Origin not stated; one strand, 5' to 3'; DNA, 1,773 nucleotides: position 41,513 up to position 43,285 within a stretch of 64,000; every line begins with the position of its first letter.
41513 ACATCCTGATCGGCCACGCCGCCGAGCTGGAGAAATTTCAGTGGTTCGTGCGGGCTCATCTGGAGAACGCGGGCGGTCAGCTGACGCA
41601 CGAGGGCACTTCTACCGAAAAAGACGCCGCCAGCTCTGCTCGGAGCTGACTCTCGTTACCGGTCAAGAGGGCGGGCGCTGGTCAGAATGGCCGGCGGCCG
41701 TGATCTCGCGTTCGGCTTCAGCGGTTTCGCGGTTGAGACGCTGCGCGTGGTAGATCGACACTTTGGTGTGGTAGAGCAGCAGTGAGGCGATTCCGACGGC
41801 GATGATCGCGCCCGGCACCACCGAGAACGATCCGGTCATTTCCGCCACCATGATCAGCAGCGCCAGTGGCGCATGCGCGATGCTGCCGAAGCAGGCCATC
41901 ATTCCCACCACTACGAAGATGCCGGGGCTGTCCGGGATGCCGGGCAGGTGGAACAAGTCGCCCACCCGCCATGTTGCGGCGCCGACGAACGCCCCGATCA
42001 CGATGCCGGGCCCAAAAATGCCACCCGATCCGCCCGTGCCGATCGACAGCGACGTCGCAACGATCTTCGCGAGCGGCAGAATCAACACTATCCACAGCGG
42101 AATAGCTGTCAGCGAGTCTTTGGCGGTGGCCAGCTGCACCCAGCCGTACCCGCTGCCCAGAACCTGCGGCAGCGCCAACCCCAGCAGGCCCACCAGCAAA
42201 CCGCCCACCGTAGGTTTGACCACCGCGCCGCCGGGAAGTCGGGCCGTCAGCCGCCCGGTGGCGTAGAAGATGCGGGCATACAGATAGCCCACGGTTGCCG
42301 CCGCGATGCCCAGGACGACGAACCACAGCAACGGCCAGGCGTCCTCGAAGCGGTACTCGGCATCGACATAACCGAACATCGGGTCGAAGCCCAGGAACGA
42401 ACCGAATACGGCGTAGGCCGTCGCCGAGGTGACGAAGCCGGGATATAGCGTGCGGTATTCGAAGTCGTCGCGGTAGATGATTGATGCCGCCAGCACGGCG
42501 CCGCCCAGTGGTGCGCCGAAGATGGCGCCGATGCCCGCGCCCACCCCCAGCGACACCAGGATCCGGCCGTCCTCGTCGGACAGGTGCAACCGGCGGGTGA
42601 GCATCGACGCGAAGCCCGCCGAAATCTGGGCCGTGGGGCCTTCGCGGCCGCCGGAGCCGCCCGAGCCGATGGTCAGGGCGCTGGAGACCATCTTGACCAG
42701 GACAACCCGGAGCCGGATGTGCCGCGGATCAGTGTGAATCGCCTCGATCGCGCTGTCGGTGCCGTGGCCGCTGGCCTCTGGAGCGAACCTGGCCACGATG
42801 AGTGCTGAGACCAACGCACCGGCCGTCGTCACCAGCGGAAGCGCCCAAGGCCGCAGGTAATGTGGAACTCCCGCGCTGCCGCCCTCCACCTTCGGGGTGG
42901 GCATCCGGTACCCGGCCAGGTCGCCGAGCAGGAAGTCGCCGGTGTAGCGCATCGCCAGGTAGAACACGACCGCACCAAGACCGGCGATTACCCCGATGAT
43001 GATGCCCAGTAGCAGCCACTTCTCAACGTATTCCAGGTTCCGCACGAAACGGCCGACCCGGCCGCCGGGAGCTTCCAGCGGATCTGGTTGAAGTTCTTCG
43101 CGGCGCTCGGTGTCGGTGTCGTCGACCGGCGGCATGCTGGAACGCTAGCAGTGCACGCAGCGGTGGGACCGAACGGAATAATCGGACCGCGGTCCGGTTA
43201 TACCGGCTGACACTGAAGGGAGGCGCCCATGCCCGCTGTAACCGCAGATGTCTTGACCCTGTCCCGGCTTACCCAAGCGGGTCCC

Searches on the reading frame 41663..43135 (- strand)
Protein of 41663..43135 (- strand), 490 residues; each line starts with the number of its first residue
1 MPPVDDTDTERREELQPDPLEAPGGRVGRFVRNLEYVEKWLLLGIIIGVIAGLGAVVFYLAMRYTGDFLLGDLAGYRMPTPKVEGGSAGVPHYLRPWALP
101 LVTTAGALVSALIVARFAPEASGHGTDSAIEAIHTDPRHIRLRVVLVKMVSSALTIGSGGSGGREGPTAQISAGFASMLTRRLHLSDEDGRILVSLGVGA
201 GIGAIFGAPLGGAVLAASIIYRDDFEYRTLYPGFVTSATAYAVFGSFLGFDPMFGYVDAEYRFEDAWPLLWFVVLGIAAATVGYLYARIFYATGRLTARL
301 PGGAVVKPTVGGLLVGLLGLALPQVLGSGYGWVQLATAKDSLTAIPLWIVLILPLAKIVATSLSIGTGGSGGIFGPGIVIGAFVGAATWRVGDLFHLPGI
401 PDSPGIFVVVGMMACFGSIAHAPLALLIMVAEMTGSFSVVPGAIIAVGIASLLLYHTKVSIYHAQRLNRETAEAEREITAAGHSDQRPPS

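Call 73: search_protein_families(library=pfam, proteins=[window:41663-43135:-], max_evalue=0.00001)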
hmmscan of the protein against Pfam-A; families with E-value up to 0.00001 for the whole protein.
window:41663-43135:- (490 aa): 1 family
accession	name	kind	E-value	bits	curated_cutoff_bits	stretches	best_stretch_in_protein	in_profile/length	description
PF00654.25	Voltage_CLC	-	8.1e-89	298.6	24.8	1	106-453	1-344/346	Voltage gated chloride channel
